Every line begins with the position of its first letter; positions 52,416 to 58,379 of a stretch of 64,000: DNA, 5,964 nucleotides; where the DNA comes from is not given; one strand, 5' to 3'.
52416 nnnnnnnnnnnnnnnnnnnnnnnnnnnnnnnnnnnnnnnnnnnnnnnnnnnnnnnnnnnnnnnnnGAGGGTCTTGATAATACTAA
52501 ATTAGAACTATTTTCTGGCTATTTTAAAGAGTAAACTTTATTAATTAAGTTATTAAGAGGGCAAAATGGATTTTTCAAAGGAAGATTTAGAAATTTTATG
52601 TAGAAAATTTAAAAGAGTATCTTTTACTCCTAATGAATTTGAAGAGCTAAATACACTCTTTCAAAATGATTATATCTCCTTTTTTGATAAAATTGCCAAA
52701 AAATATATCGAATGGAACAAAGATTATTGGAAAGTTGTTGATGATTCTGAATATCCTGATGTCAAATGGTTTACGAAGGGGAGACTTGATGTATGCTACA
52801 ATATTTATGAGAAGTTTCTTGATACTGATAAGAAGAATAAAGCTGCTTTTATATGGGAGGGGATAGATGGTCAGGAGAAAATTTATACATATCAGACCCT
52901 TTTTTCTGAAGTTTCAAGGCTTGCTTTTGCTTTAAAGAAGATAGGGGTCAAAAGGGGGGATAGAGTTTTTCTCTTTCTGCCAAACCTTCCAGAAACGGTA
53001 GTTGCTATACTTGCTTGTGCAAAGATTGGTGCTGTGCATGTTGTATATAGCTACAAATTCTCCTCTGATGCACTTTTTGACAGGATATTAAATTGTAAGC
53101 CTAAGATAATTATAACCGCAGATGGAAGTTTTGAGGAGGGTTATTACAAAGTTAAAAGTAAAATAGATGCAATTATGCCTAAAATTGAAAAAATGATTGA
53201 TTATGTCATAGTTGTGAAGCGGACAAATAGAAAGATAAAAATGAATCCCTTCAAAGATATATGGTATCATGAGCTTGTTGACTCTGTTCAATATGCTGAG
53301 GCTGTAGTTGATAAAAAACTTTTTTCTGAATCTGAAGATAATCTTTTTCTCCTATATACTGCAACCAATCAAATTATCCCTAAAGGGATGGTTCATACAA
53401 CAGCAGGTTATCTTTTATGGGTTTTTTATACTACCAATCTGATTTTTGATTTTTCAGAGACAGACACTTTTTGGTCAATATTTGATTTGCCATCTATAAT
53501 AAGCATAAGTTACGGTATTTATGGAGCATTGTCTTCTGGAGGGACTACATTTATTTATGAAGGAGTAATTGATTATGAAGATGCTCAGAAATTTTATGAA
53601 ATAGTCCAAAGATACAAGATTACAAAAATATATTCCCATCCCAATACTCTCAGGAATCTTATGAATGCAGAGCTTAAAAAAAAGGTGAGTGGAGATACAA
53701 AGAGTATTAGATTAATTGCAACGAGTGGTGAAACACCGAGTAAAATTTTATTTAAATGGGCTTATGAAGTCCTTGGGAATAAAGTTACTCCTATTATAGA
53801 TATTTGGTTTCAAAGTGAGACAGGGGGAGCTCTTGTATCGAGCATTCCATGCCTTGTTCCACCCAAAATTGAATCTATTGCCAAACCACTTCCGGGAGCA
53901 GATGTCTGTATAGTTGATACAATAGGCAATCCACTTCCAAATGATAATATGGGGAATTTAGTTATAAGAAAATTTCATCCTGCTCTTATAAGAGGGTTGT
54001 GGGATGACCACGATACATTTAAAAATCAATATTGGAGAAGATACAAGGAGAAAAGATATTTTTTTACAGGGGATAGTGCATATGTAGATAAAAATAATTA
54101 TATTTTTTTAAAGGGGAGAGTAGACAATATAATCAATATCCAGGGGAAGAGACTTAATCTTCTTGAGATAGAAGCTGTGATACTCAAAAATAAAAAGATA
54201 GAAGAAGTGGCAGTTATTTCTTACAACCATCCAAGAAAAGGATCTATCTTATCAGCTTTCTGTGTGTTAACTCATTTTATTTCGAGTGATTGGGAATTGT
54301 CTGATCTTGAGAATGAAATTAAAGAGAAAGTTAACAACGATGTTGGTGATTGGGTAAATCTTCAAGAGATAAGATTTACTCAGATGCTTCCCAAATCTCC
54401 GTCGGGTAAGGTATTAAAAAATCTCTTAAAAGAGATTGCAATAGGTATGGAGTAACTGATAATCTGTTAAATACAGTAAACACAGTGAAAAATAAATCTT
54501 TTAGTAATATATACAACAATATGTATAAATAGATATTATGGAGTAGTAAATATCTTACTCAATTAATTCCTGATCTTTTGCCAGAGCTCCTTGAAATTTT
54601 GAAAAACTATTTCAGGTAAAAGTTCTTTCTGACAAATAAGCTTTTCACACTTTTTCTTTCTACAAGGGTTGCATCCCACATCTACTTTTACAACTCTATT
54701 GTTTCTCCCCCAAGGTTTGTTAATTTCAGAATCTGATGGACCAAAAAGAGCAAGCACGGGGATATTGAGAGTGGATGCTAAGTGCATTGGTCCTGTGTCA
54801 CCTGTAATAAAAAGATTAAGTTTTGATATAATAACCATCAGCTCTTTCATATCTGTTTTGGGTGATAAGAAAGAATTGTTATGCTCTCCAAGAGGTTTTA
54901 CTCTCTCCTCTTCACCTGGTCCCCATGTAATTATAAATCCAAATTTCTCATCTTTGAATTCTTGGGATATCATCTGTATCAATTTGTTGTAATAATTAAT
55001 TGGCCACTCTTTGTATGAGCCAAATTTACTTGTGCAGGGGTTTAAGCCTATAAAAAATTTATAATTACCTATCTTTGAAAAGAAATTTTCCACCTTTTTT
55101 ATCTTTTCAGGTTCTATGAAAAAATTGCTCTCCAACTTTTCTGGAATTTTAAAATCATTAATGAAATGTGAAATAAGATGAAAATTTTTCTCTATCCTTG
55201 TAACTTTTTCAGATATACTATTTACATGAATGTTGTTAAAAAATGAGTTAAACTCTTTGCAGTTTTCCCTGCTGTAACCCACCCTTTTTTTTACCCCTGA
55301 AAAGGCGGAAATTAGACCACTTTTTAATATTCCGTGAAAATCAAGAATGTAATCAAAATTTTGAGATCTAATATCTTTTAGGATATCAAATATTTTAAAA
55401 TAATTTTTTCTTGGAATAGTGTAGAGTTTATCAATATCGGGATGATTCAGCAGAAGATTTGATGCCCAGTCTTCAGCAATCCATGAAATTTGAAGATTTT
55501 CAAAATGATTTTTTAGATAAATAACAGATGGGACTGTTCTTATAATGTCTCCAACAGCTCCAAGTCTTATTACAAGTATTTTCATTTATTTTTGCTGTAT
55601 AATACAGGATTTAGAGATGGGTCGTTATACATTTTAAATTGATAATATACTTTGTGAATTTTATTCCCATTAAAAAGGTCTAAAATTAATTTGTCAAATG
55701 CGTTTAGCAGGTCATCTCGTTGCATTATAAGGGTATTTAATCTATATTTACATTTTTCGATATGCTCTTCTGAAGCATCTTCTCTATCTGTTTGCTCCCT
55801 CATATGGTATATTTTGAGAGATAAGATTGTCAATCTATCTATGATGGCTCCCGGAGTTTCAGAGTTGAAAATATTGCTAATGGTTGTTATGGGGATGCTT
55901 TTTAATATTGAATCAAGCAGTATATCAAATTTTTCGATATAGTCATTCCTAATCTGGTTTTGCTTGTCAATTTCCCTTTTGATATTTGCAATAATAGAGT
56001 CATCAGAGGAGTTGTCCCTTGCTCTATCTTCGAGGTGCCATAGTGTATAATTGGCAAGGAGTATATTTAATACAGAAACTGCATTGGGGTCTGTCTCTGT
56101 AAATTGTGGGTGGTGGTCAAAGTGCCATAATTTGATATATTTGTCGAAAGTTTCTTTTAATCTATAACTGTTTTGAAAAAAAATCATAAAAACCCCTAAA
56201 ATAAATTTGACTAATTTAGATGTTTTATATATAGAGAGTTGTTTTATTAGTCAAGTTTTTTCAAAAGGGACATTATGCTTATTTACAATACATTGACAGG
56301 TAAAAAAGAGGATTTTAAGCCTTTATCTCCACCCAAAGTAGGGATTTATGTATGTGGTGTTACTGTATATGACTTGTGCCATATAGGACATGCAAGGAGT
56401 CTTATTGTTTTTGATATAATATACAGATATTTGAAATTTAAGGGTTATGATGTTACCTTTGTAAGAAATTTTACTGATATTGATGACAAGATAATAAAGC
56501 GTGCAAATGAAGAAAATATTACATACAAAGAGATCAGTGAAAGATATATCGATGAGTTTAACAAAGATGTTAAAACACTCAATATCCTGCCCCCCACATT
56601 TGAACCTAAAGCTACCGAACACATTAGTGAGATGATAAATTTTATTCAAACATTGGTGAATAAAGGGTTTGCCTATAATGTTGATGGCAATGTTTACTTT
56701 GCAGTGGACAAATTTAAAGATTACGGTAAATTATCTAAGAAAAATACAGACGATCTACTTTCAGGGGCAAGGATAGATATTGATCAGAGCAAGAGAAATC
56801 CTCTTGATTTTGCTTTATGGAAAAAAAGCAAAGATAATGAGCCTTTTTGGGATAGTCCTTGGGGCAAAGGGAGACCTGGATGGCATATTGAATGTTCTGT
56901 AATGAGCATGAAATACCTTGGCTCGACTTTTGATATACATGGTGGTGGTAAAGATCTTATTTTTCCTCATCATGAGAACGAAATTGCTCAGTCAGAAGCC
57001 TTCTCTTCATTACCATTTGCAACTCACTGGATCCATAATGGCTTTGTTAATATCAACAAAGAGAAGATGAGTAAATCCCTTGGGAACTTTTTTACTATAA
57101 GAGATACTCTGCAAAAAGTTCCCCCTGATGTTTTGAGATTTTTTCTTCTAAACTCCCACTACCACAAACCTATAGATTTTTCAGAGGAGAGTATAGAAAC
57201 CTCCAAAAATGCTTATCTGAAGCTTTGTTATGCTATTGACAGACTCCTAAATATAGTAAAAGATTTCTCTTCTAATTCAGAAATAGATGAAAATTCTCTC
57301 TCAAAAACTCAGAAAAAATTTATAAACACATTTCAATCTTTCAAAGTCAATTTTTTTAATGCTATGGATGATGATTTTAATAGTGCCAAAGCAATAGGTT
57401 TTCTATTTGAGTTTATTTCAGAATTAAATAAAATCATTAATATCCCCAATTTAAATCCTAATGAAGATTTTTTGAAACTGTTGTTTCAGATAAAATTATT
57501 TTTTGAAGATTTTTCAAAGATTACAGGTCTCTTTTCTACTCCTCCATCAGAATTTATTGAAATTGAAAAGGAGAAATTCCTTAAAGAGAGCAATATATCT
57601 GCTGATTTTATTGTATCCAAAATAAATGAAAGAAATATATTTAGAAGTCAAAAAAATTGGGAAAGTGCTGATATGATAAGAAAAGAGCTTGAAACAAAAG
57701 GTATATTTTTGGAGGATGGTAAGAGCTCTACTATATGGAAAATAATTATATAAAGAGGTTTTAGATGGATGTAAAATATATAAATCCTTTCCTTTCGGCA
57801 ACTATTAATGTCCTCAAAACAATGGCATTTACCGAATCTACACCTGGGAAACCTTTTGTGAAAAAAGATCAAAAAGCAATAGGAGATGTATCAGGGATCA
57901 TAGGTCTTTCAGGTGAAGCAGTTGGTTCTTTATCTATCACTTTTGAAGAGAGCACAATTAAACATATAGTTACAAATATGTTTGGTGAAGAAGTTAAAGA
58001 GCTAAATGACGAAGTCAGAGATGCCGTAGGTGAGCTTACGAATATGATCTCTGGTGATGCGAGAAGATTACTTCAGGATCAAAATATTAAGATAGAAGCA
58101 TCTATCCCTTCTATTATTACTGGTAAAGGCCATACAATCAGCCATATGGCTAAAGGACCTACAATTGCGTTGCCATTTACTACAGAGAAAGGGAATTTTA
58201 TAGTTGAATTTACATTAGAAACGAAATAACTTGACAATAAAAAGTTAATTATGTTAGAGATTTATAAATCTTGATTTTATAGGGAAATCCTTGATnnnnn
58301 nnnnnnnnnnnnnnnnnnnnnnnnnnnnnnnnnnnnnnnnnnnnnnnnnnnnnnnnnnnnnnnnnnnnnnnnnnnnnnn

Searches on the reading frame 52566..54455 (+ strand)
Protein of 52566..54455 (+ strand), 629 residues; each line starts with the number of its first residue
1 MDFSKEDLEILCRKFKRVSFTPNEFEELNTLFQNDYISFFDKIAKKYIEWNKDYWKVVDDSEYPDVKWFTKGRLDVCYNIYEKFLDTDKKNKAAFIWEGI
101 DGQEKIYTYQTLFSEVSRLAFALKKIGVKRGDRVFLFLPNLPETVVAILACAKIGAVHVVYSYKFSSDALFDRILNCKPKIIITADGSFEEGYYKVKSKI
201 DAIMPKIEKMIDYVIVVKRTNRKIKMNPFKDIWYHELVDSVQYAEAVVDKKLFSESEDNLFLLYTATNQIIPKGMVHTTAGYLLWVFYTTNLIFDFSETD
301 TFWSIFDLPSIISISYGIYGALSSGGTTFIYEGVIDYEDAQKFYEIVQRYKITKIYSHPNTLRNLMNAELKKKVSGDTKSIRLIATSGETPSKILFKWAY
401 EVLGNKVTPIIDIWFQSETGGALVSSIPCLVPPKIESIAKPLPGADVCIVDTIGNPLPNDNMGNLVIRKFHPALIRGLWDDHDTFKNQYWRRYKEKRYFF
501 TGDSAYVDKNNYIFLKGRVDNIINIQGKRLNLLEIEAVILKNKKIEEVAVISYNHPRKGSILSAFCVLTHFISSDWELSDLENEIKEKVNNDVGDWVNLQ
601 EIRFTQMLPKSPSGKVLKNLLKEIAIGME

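Call 37: search_protein_families(library=pfam, proteins=[window:52566-54455:+], max_evalue=0.00001)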
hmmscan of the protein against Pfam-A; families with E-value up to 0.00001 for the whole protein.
window:52566-54455:+ (629 aa): 3 families
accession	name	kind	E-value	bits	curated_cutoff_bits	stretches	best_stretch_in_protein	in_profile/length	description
PF00501.34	AMP-binding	-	4.9e-56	190.6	29.9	1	89-478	8-383/384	AMP-binding enzyme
PF13193.12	AMP-binding_C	-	8.3e-15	55.9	24.5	1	534-615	1-76/76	AMP-binding enzyme C-terminal domain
PF16177.11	ACAS_N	-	2.7e-12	46.7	27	1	32-79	8-54/55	Acetyl-coenzyme A synthetase N-terminus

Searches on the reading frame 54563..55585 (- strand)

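Call 60: search_protein_families(library=pfam, proteins=[window:54563-55585:-], max_evalue=0.00001)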
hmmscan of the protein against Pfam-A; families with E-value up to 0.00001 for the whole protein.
window:54563-55585:- (340 aa): 1 family
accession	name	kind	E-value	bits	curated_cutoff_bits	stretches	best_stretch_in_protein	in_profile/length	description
PF01075.23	Glyco_transf_9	-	1.1e-40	140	22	1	68-314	4-242/247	Glycosyltransferase family 9 (heptosyltransferase)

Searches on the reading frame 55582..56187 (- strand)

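Call 60: search_protein_families(library=pfam, proteins=[window:55582-56187:-], max_evalue=0.00001)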
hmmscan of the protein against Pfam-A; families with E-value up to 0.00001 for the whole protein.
window:55582-56187:- (201 aa): 1 family
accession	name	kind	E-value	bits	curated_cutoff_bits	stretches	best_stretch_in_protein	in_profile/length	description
PF14063.11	DUF4254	-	6.5e-46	156.2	27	1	44-180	9-144/144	Protein of unknown function (DUF4254)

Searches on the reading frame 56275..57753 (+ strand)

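Call 60: search_protein_families(library=pfam, proteins=[window:56275-57753:+], max_evalue=0.00001)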
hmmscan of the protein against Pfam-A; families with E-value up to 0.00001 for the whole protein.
window:56275-57753:+ (492 aa): 5 families
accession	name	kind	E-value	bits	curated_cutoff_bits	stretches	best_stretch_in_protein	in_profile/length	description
PF01406.26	tRNA-synt_1e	-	1.6e-140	468.2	27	1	14-311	2-300/301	tRNA synthetases class I (C) catalytic domain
PF09334.17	tRNA-synt_1g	-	1.5e-22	80.4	20.1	2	35-145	14-125/391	tRNA synthetases class I (M)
PF01921.24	tRNA-synt_1f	-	8.4e-11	41.8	27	1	257-317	275-335/360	tRNA synthetases class I (K)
PF00133.28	tRNA-synt_1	-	3.2e-10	39.8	22.7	0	221-302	331-413/414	tRNA synthetases class I (I, L, M and V)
PF09190.17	DALR_2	-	1.5e-09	38.7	22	1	360-396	2-32/57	DALR domain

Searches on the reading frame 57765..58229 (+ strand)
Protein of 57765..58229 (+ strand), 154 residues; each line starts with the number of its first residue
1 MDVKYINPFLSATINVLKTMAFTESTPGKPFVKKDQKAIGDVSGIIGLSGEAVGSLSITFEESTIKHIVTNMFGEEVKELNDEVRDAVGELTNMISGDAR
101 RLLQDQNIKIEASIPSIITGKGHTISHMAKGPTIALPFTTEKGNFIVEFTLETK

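Call 60: search_protein_families(library=pfam, proteins=[window:57765-58229:+], max_evalue=0.00001)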
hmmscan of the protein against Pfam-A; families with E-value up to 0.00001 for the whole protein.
window:57765-58229:+ (154 aa): 1 family
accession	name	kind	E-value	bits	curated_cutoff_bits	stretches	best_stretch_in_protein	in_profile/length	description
PF13690.11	CheX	-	5.5e-26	90.9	27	1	42-139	1-94/94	Chemotaxis phosphatase CheX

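Call 73: search_protein_families(library=ncbifam, proteins=[window:57765-58229:+], max_evalue=0.00001)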
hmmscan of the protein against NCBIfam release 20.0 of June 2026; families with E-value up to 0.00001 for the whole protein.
window:57765-58229:+ (154 aa): 1 family
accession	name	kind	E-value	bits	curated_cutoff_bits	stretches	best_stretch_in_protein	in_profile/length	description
NF041094.1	CheX_Thtogales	equivalog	1.3e-25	89.9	280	1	1-141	1-140/152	CheY-P phosphatase CheX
